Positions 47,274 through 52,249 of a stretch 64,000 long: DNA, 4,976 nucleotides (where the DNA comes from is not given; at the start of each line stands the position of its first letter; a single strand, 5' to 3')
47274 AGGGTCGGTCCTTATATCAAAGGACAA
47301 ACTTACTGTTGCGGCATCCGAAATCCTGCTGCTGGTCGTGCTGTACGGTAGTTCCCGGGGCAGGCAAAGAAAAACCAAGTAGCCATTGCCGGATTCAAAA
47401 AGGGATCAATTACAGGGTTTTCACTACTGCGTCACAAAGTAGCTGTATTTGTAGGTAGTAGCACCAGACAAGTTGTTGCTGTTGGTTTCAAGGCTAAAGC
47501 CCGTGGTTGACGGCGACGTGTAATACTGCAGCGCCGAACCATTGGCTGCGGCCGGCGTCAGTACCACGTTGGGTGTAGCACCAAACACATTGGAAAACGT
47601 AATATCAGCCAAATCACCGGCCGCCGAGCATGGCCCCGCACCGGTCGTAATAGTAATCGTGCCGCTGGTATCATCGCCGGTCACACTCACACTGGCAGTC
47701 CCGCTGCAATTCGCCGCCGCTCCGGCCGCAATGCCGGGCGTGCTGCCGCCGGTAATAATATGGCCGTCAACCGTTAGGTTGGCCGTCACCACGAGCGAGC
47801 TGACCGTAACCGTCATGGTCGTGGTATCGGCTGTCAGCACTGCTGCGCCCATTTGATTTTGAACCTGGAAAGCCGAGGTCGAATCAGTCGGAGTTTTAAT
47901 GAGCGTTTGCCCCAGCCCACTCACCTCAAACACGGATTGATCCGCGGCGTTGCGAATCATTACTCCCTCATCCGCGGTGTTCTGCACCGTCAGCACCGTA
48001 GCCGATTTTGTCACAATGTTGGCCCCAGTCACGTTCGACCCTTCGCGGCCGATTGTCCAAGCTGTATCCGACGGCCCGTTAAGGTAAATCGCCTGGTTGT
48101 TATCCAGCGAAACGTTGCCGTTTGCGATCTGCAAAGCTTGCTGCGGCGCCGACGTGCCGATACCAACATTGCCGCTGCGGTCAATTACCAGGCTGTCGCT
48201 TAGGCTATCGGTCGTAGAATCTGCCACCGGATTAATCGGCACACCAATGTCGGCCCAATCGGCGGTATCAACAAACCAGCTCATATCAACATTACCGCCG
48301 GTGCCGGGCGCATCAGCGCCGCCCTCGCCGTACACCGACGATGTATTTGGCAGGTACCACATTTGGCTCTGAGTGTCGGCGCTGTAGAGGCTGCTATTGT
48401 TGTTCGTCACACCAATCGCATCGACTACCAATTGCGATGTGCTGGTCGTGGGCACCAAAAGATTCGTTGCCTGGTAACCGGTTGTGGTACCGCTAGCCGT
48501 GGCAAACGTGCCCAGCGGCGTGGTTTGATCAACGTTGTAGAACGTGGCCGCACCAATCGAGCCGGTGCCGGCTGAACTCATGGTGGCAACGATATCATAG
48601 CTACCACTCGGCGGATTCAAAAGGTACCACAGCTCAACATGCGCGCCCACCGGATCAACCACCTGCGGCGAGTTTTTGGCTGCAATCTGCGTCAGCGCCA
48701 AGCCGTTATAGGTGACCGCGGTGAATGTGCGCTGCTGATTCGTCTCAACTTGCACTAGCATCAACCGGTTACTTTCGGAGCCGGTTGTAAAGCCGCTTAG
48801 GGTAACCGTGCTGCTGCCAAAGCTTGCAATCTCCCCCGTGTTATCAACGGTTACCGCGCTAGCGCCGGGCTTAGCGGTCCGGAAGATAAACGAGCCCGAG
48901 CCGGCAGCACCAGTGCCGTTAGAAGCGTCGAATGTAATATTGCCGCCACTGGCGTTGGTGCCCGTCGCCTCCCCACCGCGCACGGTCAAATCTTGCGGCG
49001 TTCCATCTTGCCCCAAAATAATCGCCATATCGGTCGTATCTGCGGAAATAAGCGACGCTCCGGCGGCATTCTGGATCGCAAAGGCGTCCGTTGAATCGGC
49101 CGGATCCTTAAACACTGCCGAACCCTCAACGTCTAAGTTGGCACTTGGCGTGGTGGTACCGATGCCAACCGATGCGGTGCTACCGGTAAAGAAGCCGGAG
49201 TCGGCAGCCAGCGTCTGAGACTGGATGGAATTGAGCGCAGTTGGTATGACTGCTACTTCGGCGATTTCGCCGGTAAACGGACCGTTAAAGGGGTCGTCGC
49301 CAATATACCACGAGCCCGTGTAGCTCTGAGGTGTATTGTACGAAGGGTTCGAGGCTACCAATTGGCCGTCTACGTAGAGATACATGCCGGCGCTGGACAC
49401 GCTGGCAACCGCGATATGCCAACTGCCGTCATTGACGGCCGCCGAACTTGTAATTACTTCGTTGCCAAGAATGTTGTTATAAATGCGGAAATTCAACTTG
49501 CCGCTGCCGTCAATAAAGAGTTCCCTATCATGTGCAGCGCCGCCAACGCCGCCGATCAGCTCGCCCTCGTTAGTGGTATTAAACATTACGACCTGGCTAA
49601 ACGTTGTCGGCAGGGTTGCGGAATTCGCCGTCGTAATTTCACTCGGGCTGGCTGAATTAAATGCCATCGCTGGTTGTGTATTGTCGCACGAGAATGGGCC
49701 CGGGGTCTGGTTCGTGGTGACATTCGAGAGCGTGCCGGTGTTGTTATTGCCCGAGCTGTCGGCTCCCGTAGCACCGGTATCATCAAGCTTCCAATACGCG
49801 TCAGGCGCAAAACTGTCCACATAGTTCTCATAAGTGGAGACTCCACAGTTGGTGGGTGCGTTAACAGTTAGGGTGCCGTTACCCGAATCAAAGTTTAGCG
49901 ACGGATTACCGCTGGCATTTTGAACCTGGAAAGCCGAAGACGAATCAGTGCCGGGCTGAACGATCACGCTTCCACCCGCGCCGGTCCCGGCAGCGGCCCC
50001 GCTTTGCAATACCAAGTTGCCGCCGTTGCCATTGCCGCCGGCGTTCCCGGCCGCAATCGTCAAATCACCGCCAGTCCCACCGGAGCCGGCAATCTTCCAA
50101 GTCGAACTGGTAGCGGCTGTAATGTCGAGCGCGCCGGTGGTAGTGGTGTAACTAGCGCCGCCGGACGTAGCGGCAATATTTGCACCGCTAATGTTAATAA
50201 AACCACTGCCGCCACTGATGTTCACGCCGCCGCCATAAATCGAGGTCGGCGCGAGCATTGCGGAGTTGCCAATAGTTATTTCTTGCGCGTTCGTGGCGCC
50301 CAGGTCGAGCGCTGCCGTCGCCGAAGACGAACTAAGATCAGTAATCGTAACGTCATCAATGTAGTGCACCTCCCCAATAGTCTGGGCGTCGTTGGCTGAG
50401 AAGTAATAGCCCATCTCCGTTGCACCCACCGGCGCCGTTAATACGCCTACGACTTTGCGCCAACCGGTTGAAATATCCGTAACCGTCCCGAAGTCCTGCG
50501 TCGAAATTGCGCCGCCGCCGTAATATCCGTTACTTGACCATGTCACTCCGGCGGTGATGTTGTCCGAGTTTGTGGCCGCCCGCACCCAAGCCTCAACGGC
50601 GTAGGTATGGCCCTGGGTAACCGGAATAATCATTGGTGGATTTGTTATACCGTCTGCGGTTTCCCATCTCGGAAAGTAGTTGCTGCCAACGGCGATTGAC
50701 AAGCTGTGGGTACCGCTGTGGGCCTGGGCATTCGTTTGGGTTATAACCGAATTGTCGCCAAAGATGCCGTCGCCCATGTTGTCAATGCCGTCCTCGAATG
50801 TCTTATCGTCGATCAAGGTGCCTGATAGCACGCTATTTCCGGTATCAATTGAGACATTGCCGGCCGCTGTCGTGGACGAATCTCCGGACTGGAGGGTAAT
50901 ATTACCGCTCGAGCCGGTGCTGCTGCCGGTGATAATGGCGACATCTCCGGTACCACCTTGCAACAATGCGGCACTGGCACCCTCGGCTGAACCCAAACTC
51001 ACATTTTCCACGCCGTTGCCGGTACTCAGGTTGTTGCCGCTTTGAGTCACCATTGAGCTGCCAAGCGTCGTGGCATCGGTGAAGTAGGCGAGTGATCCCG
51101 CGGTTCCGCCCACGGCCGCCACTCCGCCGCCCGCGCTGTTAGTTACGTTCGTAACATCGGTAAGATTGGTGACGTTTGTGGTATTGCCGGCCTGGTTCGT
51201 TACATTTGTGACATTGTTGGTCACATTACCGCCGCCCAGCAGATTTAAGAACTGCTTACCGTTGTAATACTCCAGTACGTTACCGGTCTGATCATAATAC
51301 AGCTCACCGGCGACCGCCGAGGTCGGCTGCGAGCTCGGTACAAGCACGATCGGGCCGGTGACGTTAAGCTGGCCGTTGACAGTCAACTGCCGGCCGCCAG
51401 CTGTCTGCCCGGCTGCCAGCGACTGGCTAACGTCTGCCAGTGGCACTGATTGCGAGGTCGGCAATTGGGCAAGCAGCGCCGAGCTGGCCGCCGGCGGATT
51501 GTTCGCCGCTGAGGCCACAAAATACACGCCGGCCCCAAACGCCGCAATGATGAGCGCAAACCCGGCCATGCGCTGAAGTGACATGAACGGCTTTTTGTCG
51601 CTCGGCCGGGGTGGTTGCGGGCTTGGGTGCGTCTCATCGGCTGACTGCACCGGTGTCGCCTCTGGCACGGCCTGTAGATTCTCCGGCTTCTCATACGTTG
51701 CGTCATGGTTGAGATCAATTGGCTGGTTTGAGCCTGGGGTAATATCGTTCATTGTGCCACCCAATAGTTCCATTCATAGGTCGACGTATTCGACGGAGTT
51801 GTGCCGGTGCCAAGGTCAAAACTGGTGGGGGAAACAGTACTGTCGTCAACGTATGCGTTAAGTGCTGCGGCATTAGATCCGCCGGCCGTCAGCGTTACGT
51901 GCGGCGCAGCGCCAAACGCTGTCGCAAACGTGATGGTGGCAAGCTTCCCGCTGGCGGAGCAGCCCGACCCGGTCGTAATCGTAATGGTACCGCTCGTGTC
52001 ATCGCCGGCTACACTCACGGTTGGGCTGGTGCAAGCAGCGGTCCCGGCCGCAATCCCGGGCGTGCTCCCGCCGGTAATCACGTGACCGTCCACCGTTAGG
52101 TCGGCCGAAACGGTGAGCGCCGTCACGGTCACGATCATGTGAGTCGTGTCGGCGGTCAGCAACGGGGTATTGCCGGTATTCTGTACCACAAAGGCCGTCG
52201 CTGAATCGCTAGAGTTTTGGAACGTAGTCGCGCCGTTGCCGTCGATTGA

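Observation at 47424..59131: Two tandem giant paralogous surface proteins (2460 and 1442 aa) translationally coupled by an ATGA overlap, with NVT-repeat stalks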

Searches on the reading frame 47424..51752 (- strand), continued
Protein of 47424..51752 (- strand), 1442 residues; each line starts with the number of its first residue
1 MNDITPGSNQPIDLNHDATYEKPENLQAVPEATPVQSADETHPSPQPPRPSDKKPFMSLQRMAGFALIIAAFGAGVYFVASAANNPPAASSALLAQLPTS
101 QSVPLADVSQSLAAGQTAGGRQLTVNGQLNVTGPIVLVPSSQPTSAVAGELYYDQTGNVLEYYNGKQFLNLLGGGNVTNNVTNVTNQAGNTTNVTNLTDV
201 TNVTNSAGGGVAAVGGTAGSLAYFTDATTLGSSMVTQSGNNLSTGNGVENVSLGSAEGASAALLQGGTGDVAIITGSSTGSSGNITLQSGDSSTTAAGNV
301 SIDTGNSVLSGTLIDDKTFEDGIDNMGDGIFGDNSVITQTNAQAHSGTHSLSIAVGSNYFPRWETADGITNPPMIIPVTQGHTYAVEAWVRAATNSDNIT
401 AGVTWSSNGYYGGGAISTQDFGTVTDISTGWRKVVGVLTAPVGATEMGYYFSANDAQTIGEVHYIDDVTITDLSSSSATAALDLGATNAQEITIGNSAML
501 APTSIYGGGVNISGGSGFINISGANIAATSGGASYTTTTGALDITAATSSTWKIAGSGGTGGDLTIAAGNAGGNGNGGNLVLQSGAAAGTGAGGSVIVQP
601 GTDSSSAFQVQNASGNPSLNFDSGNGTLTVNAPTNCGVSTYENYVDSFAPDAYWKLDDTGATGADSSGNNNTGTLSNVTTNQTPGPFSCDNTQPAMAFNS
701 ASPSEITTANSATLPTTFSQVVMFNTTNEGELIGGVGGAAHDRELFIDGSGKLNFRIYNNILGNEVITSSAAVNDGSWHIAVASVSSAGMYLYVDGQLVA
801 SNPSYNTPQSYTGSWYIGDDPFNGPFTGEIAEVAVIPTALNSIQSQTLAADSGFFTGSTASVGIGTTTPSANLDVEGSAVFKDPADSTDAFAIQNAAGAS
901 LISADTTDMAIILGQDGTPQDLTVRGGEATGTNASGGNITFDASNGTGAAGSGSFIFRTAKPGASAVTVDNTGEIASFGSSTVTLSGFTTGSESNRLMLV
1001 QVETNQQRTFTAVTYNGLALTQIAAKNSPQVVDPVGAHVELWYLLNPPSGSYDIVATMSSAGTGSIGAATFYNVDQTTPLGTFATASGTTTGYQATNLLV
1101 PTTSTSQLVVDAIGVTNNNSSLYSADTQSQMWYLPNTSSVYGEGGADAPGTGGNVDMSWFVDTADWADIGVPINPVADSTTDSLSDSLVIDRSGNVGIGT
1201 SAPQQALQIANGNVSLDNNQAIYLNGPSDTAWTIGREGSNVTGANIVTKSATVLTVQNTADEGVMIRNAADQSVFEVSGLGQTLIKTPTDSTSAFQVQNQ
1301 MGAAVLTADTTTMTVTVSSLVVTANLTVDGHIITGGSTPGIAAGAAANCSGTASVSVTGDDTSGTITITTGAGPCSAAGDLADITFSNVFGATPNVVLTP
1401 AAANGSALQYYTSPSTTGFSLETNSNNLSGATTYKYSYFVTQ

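Call 48: search_protein_families(library=pfam, proteins=[L001:5557-6342:+, L002:9010-9870:+, L001:1900-5187:+], max_evalue=1)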
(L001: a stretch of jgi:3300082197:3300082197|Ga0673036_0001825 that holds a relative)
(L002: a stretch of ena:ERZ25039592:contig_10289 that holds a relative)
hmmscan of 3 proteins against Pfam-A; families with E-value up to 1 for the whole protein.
L001:5557-6342:+ (261 aa): 0 families

L002:9010-9870:+ (286 aa): 1 family
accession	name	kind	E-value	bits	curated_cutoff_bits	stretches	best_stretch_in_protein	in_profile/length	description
PF23982.2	XM1_gp53_minor_capsid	-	0.12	12.6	27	1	46-171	29-152/154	XM1 gp53 minor capsid protein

L001:1900-5187:+ (1095 aa): 2 families
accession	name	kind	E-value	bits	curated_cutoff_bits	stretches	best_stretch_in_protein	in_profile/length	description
PF00404.24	Dockerin_1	-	0.00026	21.5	22.9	1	1040-1086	2-52/57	Dockerin type I domain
PF19077.6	Big_13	-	0.018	16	27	1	969-1035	31-98/102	Bacterial Ig-like domain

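Call 65: search_protein_families(library=phrogs, max_evalue=0.1, proteins=[P0028, P0053])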
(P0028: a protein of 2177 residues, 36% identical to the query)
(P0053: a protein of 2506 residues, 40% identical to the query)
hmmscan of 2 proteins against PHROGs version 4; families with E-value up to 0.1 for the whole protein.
P0028 (2177 aa): 0 families

P0053 (2506 aa): 1 family
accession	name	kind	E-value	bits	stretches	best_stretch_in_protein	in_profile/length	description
phrog_20787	-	head and packaging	0.012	16.7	1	140-172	31-63/67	virion structural protein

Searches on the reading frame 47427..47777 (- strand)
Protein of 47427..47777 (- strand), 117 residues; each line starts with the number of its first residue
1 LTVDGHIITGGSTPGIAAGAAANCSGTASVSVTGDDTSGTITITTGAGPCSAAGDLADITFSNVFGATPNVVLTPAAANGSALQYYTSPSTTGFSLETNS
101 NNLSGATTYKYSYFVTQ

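Call 75: find_related_loci(query=window:47427-47777:-, collection=viral_contigs, flank=10000)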
Query seq(117 aa) (117 aa) in viral_contigs; peptide patterns used: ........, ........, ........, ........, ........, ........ (x = any residue, [..] = any of these).
52 stretches matched a pattern, but none encodes a relative of the query by tblastn (E <= 1e-3).

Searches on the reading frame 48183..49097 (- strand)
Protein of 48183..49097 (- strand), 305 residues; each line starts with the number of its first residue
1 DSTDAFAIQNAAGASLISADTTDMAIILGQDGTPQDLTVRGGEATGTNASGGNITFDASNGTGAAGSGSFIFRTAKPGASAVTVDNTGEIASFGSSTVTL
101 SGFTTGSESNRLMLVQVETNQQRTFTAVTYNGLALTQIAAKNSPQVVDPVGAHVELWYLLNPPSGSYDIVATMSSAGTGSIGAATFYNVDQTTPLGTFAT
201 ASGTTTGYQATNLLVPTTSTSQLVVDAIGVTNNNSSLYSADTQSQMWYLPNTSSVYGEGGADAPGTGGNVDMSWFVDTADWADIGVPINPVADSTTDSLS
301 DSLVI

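Call 36: search_protein_families(library=pfam, max_evalue=1, proteins=[window:48183-49097:-])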
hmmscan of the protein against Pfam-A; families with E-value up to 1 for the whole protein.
seq(305 aa): 1 family
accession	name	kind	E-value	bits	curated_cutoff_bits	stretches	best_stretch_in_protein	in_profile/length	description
PF22274.2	DGF-1_beta-sheet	-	0.025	14.8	22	1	57-118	40-99/169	DGF-1 beta-sheet domain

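Call 56: find_homologous_proteins(query=window:48216-48986:-, max_evalue=0.001)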
Query seq(257 aa) (257 aa): 26 proteins with E <= 0.001 among 2651 candidates.
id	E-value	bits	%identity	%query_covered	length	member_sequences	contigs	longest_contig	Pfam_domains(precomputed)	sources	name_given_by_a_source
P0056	1.1e-17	82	36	74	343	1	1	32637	PF25549.1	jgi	jgi:uncharacterized repeat protein (TIGR01451 family)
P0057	4.3e-17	81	38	66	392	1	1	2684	PF10102.15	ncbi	-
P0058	8.0e-17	80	38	48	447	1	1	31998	-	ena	-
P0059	1.6e-16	79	38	64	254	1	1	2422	-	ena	-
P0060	1.1e-15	76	35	70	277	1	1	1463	-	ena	-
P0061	1.1e-15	76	36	42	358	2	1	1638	-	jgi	jgi:hypothetical protein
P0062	2.1e-13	68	32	82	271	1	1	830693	PF14252.12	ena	-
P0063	4.2e-13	67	60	30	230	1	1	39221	-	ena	-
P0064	4.6e-13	67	36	77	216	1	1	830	-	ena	-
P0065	3.5e-12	64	34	76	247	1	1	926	-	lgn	-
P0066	4.5e-11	61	35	51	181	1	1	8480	-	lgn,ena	-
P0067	1.2e-9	56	30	63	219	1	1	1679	-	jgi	jgi:hypothetical protein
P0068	2.0e-9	55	35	66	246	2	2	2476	-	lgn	-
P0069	3.5e-9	55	38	46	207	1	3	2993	-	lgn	-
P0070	6.4e-9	54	32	41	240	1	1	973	-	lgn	-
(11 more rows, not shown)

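Call 61: search_solved_structures(query=A3, max_evalue=1)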
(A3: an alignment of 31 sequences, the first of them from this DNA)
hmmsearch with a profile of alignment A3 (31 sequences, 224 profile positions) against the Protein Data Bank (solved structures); distinct sequences matched with E-value up to 1: 2.
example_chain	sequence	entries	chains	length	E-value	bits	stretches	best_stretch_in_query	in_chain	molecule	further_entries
6rpx_A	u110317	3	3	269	0.013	18.3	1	100-154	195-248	Cytokine receptor-like factor 3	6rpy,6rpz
7adk_B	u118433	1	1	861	0.39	13.5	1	92-142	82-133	Lipoprotein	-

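Call 66: predict_structure(alignment_id=A3)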
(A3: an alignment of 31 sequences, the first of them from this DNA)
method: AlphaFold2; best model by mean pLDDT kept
length: 265 residues; sequences in the alignment: 31
mean_pLDDT: 86.9   pTM: 0.82
mean pLDDT of the five models: 86.9, 86.7, 85.6, 85.0, 83.6
residues with pLDDT >= 90: 189; 70-90: 18; 50-70: 52; < 50: 6
segments of 3 or more residues with pLDDT < 50: 1-4
pLDDT, mean of each block of 10 residues (from residue 1): 50 57 57 63 94 82 96 97 97 98 94 98 98 95 97 98 96 97 97 82 93 87 97 96 98 64 51
secondary structure, 60 per line:
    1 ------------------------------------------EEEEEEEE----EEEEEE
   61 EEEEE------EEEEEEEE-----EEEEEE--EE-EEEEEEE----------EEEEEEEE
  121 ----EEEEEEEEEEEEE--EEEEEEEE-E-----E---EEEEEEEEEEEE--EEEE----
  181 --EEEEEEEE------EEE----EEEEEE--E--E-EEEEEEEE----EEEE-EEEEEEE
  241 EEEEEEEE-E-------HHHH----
elements in order: E43-50 E55-65 E72-79 E85-90 E96-102 E113-120 E125-137 E140-147 E159-170 E173-176 E183-190 E197-199 E204-209 E217-224 E229-232 E234-248 H258-261

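Call 68: fold_search(model_id=the predicted structure, library=pdb)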
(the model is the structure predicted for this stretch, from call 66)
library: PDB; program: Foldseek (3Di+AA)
matches with E <= 10: 549; with E <= 0.001: 0
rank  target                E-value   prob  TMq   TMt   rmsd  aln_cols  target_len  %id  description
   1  6q5u_G                2.4e-03  0.66  0.20  0.16  15.6       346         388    9  High resolution electron cryo-microscopy structure of the bacteriophage PR772 (released 2019-06-19)
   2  1gw8_A                2.0e-02  0.30  0.19  0.15  16.7       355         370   10  quasi-atomic resolution model of bacteriophage PRD1 sus607 mutant, obtained by combined cryo-EM and X-ray crystallogra (released 2002-03-15)
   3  1w8x_A                2.2e-02  0.30  0.19  0.15  16.8       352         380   10  Structural analysis of PRD1 (released 2004-11-11)
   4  1w8x_B                2.5e-02  0.41  0.22  0.17  16.2       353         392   10  Structural analysis of PRD1 (released 2004-11-11)
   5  1w8x_G                2.6e-02  0.30  0.19  0.15  16.7       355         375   10  Structural analysis of PRD1 (released 2004-11-11)
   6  1gw7_D                2.9e-02  0.25  0.19  0.15  16.7       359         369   10  QUASI-ATOMIC RESOLUTION MODEL OF BACTERIOPHAGE PRD1 CAPSID, OBTAINED BY COMBINED CRYO-EM AND X-RAY CRYSTALLOGRAPHY. (released 2002-03-13)
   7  1gw8_D                2.9e-02  0.25  0.19  0.15  16.7       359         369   10  quasi-atomic resolution model of bacteriophage PRD1 sus607 mutant, obtained by combined cryo-EM and X-ray crystallogra (released 2002-03-15)
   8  6qfk_A                4.3e-02  0.47  0.27  0.07  16.7       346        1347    8  EngBF DARPin Fusion 4b G10 (released 2019-11-06)
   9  8ic8_A                6.1e-02  0.21  0.19  0.16  14.4       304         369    8  Exo-alpha-D-arabinofuranosidase from Microbacterium arabinogalactanolyticum (released 2023-08-16)
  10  7v1v_A                7.9e-02  0.21  0.20  0.14  13.8       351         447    7  Difructose dianhydride I synthase/hydrolase (alphaFFase1) from Bifidobacterium dentium, ligand-free form (released 2021-11-03)
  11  6h2b_B                8.8e-02  0.16  0.20  0.18  19.3       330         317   10  Structure of the Macrobrachium rosenbergii Nodavirus (released 2018-10-31)
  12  8ic8_H                1.0e-01  0.16  0.19  0.16  14.1       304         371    8  Exo-alpha-D-arabinofuranosidase from Microbacterium arabinogalactanolyticum (released 2023-08-16)
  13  5nie_B                1.1e-01  0.11  0.15  0.08  16.4       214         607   11  Crystal structure of human LTA4H mutant R563A in open conformation (released 2017-08-23)
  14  6i56_B                1.3e-01  0.16  0.20  0.19  27.9       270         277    7  Crystal structure of PBSX exported protein XepA (released 2019-11-20)
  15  5nie_A                1.3e-01  0.15  0.17  0.09  15.5       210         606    8  Crystal structure of human LTA4H mutant R563A in open conformation (released 2017-08-23)
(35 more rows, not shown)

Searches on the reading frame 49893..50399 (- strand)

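Call 36: search_protein_families(library=pfam, max_evalue=1, proteins=[window:49893-50399:-])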
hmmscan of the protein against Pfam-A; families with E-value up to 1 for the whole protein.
seq(169 aa): 1 family
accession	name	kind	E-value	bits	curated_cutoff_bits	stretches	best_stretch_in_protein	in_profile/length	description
PF16210.10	Keratin_2_tail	-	0.68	10.7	27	1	50-167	16-127/136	Keratin type II cytoskeletal 1 tail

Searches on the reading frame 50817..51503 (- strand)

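Call 36: search_protein_families(library=pfam, max_evalue=1, proteins=[window:50817-51503:-])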
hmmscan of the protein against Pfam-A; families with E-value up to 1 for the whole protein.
seq(229 aa): 0 families

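Call 65: search_protein_families(library=phrogs, max_evalue=0.1, proteins=[window:50817-51503:-])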
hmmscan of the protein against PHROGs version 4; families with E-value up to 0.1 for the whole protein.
seq(229 aa): 1 family
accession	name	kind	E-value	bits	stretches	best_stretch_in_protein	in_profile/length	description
phrog_8309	-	unknown function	0.00047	20.4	1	57-124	23-92/312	-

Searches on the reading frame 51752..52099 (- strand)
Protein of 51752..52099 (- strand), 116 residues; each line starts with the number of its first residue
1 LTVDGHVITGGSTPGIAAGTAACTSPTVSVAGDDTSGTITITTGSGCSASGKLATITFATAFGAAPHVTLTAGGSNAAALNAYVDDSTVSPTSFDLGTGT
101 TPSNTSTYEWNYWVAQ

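Call 77: find_related_loci(query=A4, collection=viral_contigs, flank=10000)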
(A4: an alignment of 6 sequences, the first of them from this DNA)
Query A4 (116 aa) in viral_contigs; peptide patterns used: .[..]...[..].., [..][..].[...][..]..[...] (x = any residue, [..] = any of these).
70 stretches matched a pattern; 1 encode a relative of the query (tblastn E <= 1e-3); 1 distinct loci.
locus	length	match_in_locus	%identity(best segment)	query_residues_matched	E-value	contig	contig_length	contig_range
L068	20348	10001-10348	43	5-114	3e-19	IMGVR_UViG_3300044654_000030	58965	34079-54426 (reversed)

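Call 79: search_protein_families(library=phrogs, max_evalue=0.001, proteins=[L068:415-1833:+, L068:2911-4419:+, L068:5061-6170:+, L068:7240-9570:+, L068:9617-10357:+, L068:10333-11385:+, L068:11399-12958:+, L068:13009-14706:+, L068:14717-15775:+, L068:15779-18331:+])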
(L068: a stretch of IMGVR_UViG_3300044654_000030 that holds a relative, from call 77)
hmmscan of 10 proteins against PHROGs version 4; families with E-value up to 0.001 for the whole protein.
L068:415-1833:+ (472 aa): 0 families

L068:2911-4419:+ (502 aa): 4 families
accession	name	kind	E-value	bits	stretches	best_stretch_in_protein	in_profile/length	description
phrog_3545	-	unknown function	0.00016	20.8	1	78-193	806-941/1115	-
phrog_18503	-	unknown function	0.00023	20.6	1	23-221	498-704/844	-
phrog_8510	-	head and packaging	0.00025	19.9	1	49-219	714-892/1348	virion structural protein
phrog_4390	-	unknown function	0.00053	20.6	1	105-223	120-238/253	-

L068:5061-6170:+ (369 aa): 4 families
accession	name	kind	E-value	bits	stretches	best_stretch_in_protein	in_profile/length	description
phrog_19068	-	unknown function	9.8e-17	62.2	1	143-346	40-245/267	-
phrog_12150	-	unknown function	2.6e-06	27.6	1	8-93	9-98/477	-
phrog_8469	-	tail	5.5e-05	23.6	1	7-102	6-109/303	tail fiber protein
phrog_11439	-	tail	0.00023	20.5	1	8-84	198-277/775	tail fiber protein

L068:7240-9570:+ (776 aa): 0 families

L068:9617-10357:+ (246 aa): 0 families

L068:10333-11385:+ (350 aa): 0 families

L068:11399-12958:+ (519 aa): 0 families

L068:13009-14706:+ (565 aa): 0 families

L068:14717-15775:+ (352 aa): 0 families

L068:15779-18331:+ (850 aa): 0 families
